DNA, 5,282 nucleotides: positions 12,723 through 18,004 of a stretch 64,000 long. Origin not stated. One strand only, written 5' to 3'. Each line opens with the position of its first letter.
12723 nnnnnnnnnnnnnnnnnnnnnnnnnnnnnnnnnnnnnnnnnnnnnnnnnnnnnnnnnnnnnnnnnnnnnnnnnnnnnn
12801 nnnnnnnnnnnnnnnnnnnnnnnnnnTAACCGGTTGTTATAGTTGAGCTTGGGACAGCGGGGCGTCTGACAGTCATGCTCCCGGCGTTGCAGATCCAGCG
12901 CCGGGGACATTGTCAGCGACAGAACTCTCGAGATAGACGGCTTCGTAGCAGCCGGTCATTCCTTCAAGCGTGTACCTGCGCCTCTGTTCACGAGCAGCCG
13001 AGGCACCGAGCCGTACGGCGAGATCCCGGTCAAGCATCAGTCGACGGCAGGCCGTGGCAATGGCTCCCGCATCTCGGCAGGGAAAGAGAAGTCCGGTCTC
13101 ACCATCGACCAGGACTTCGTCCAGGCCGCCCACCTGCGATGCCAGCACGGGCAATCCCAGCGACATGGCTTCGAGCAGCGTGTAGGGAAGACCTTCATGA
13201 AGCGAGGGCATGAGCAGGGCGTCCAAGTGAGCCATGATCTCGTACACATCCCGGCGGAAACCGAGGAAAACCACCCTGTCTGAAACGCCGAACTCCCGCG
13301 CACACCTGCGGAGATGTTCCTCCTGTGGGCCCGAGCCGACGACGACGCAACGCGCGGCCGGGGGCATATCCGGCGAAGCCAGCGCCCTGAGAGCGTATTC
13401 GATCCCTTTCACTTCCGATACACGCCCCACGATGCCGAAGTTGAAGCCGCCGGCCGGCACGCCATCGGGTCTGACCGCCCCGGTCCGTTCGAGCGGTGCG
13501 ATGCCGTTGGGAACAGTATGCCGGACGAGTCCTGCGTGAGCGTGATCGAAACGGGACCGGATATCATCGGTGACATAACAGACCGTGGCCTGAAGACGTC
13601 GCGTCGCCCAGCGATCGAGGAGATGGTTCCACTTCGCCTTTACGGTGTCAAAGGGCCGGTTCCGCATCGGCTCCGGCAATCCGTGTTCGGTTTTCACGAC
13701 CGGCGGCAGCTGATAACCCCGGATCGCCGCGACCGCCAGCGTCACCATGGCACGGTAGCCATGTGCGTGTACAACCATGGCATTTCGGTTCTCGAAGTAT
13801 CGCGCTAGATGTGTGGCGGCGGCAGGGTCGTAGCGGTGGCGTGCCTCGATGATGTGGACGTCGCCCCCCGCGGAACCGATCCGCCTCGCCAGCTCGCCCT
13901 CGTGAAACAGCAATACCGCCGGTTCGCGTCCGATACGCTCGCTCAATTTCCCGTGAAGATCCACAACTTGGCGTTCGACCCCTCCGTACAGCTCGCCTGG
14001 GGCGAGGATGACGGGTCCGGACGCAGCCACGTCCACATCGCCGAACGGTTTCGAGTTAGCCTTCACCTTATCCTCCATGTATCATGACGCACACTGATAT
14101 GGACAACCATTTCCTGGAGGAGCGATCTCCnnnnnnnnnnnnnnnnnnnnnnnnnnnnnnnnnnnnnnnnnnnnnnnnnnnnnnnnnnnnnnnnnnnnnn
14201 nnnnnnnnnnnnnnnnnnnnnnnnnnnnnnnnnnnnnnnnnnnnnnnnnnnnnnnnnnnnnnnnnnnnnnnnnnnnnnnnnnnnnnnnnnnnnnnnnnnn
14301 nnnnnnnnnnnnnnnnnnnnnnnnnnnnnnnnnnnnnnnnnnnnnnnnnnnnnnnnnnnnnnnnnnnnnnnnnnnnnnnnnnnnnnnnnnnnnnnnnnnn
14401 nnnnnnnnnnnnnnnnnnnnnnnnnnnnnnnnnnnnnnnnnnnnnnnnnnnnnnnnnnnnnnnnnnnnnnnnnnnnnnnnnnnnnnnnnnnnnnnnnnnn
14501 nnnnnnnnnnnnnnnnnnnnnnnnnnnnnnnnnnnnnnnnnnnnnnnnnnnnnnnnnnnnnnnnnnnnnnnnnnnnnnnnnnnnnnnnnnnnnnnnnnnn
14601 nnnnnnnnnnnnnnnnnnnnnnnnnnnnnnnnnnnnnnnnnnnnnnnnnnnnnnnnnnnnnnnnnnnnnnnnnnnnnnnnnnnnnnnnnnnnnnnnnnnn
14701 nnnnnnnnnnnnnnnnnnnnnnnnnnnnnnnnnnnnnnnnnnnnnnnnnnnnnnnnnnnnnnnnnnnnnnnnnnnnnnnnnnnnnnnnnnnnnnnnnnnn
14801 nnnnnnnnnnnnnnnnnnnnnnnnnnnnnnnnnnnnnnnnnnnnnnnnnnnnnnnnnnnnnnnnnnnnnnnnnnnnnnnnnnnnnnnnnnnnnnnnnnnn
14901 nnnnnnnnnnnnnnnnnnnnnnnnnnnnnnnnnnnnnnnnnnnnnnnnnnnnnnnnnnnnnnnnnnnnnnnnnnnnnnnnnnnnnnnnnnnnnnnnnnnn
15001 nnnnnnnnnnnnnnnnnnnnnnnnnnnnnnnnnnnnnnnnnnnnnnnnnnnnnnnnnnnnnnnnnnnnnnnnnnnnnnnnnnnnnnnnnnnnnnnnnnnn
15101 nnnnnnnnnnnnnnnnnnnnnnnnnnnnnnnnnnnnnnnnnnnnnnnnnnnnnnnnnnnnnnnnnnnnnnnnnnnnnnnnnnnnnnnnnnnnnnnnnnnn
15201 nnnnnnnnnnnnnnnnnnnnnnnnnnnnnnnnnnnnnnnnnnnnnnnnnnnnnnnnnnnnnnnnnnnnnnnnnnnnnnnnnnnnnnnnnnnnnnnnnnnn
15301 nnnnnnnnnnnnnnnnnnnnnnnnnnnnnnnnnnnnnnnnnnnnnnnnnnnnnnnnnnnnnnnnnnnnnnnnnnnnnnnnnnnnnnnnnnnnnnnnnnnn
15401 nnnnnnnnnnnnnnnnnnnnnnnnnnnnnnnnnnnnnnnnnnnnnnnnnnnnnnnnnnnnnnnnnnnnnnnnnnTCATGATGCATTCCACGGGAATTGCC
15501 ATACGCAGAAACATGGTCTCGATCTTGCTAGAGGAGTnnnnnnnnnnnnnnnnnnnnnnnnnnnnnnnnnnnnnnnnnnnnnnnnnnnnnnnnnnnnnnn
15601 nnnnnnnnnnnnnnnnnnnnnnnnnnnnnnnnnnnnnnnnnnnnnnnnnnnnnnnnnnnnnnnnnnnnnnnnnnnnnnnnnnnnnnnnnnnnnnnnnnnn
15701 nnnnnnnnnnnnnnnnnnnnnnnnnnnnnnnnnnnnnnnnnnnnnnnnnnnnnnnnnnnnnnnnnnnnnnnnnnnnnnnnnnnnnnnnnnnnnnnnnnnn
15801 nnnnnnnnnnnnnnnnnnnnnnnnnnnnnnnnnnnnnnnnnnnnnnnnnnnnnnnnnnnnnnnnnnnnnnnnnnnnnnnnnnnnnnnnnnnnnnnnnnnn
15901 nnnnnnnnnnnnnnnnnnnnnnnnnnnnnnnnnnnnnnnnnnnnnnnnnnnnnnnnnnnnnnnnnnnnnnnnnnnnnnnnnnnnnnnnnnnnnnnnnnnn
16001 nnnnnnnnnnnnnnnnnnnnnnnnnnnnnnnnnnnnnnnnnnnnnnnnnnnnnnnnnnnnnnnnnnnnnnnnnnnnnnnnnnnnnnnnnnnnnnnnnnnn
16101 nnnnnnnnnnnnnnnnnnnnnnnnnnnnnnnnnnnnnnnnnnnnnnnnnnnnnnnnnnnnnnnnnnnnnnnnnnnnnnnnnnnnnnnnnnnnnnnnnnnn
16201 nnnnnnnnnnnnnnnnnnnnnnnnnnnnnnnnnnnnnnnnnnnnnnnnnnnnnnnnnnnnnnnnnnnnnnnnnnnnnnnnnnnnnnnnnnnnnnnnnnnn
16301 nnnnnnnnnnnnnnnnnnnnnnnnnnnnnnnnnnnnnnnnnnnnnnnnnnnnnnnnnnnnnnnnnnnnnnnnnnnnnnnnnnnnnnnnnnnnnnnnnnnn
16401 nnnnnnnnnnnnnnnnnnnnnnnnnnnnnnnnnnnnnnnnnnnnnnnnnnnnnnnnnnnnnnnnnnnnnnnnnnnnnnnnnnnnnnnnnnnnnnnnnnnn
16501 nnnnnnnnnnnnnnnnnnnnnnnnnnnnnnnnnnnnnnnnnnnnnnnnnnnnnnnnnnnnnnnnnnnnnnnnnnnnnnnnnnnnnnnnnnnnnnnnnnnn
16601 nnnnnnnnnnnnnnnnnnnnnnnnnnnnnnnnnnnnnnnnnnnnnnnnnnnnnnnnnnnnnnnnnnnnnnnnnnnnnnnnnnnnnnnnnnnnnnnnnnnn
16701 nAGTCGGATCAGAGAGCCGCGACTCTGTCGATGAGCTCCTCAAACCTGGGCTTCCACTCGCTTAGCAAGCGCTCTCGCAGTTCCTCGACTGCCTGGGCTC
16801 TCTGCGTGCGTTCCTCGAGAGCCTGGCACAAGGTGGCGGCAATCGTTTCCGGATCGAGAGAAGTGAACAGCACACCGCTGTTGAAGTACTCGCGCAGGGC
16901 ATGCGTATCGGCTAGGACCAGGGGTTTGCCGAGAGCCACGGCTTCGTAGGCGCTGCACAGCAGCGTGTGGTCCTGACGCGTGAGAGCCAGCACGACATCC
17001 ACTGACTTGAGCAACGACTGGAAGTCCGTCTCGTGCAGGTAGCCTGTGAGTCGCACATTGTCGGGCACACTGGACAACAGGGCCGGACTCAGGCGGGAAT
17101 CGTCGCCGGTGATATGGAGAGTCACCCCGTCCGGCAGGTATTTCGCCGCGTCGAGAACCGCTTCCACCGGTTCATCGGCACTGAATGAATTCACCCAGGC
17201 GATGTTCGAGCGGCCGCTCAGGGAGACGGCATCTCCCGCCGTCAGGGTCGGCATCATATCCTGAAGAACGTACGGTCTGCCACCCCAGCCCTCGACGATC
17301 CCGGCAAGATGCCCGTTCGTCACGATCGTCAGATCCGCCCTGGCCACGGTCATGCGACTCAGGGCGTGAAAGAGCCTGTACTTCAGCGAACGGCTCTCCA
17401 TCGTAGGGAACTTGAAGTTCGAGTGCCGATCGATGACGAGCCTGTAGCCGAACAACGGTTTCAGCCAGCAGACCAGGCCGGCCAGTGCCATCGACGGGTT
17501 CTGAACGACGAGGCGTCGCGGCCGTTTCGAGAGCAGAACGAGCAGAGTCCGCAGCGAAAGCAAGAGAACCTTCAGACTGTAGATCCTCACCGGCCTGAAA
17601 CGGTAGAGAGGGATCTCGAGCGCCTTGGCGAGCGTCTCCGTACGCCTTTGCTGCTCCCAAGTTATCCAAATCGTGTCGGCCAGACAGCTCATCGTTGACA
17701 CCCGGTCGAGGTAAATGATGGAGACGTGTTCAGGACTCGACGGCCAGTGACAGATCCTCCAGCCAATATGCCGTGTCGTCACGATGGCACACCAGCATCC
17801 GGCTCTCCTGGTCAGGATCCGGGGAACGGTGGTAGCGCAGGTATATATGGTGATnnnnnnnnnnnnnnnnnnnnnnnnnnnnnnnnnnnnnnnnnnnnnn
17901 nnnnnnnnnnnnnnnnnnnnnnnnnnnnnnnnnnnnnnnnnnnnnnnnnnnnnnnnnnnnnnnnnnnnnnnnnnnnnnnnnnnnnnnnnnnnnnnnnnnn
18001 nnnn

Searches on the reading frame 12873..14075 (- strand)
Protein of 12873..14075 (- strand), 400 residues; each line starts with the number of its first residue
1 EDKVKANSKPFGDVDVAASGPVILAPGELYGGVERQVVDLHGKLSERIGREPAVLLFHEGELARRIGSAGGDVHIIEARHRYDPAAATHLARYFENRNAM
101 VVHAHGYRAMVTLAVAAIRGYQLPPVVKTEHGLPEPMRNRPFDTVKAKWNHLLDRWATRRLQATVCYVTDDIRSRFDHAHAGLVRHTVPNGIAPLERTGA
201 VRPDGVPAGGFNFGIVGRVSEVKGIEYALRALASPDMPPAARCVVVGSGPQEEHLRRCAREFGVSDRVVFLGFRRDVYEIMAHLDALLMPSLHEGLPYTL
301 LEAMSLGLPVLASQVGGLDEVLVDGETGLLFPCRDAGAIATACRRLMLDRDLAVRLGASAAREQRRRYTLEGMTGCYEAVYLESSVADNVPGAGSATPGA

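Call 15: search_protein_families(library=pfam, proteins=[window:12873-14075:-], max_evalue=0.001)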
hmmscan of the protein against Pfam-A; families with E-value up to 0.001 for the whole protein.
window:12873-14075:- (400 aa): 6 families
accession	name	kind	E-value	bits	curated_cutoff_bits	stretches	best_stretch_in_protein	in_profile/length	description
PF00534.26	Glycos_transf_1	-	2.1e-35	122.2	26.4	1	213-360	18-169/172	Glycosyl transferases group 1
PF13692.12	Glyco_trans_1_4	-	2.3e-34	119.1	27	1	212-348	3-141/142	Glycosyl transferases group 1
PF13439.12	Glyco_transf_4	-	9.4e-12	45.7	28.5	1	30-192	1-166/170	Glycosyltransferase Family 4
PF20706.3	GT4-conflict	-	1.8e-11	44.1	26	1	201-324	190-322/385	Family 4 Glycosyltransferase in conflict systems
PF13579.12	Glyco_trans_4_4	-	2.4e-06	28.4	29.7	1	31-191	1-158/158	Glycosyl transferase 4-like domain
PF13524.12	Glyco_trans_1_2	-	3.2e-05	24.3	25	1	240-370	14-135/144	Glycosyl transferase-like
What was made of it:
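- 12873..14078 (-): Convergent downstream GT4 glycosyltransferase, 43 nt from the target's stop codon. Pfam Glycos_transf_1 at 2.1e-35 (call 15).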

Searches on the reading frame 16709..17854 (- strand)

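Call 15: search_protein_families(library=pfam, proteins=[window:16709-17854:-], max_evalue=0.001)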
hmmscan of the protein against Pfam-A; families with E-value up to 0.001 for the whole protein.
window:16709-17854:- (381 aa): 4 families
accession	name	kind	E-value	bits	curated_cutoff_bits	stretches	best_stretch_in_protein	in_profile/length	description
PF13692.12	Glyco_trans_1_4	-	1e-11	45.7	27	1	219-347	5-141/142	Glycosyl transferases group 1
PF00534.26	Glycos_transf_1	-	1.2e-09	38.4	26.4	1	220-361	20-171/172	Glycosyl transferases group 1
PF13524.12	Glyco_trans_1_2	-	5.4e-08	33.3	25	1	233-369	5-135/144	Glycosyl transferase-like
PF13579.12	Glyco_trans_4_4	-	1.4e-05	25.9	29.7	1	80-194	44-149/158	Glycosyl transferase 4-like domain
